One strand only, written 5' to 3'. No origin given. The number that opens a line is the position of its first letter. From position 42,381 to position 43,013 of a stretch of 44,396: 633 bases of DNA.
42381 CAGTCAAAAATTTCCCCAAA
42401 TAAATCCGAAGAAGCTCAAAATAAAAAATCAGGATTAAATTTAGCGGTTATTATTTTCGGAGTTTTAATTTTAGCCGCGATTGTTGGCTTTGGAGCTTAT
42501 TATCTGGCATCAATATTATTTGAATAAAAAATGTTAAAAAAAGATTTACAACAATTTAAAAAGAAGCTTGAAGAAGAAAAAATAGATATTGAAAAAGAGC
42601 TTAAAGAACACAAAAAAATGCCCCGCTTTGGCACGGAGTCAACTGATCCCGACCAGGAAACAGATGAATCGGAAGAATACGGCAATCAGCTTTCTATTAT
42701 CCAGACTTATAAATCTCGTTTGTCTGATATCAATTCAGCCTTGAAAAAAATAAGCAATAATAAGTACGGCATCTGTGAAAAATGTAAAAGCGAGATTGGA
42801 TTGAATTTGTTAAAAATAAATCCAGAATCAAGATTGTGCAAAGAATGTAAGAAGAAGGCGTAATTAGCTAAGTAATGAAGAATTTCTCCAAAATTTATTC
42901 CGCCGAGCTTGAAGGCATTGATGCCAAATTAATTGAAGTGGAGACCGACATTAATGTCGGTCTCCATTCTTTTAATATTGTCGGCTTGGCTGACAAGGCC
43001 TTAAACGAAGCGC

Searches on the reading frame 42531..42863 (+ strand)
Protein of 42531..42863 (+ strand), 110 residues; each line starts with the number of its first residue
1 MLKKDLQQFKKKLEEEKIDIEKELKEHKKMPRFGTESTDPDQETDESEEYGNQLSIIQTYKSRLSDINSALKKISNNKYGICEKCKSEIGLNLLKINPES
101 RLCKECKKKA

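Call 53: find_encoding_contigs(protein=window:42531-42863:+, flank=10000, max_places=2)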
Protein window:42531-42863:+ (110 aa): 17 contigs read that carry it; 2 places shown.
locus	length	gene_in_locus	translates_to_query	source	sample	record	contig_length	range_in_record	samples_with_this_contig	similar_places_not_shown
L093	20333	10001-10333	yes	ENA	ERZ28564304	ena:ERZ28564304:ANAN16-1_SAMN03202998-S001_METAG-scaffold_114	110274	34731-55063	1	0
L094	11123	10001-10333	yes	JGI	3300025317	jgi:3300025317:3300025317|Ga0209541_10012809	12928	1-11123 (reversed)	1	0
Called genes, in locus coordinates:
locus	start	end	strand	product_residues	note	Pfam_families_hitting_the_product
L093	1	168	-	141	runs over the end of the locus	PF01951:Archease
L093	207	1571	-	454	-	PF08245:Mur_ligase_M, PF02875:Mur_ligase_C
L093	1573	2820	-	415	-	PF01551:Peptidase_M23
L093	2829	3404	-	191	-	PF01330:RuvA_N, PF14520:HHH_5, PF07499:RuvA_C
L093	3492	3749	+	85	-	PF01649:Ribosomal_S20p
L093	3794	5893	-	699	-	PF01138:RNase_PH, PF03726:PNPase, PF01138:RNase_PH, PF00013:KH_1, PF00575:S1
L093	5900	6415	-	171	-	PF01936:NYN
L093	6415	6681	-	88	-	PF00312:Ribosomal_S15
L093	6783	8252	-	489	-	-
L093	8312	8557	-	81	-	-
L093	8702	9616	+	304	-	PF02899:Phage_int_SAM_1, PF13102:Phage_int_SAM_5 (weak), PF13495:Phage_int_SAM_4 (weak), PF00589:Phage_integrase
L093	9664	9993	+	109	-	-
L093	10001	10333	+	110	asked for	PF01258:zf-dskA_traR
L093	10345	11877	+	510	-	PF13541:ChlI, PF00158:Sigma54_activat (faint), PF00493:MCM (faint), PF01078:Mg_chelatase, PF07728:AAA_5, PF13335:Mg_chelatase_C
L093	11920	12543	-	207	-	PF01551:Peptidase_M23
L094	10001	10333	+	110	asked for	PF01258:zf-dskA_traR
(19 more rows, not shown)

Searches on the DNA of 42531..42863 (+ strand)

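Call 105: search_with_rna_model(model_id=R2, sources=[L093, L091, L005, L010], filters=off, max_evalue=1)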
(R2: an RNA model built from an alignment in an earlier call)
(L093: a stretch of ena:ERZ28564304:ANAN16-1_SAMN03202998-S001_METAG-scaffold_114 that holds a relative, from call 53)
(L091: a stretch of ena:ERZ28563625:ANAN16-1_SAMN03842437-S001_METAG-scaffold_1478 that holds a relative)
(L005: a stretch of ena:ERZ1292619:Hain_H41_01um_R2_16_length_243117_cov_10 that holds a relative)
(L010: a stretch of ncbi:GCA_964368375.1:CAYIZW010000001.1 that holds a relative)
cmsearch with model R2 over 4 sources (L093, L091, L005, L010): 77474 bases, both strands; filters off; matches with E-value up to 1: 0.
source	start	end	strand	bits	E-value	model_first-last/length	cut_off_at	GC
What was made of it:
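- R2 gives 0 hits in 77 kb made up of two syntenic relatives and the flanks of the same genome (call 105).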
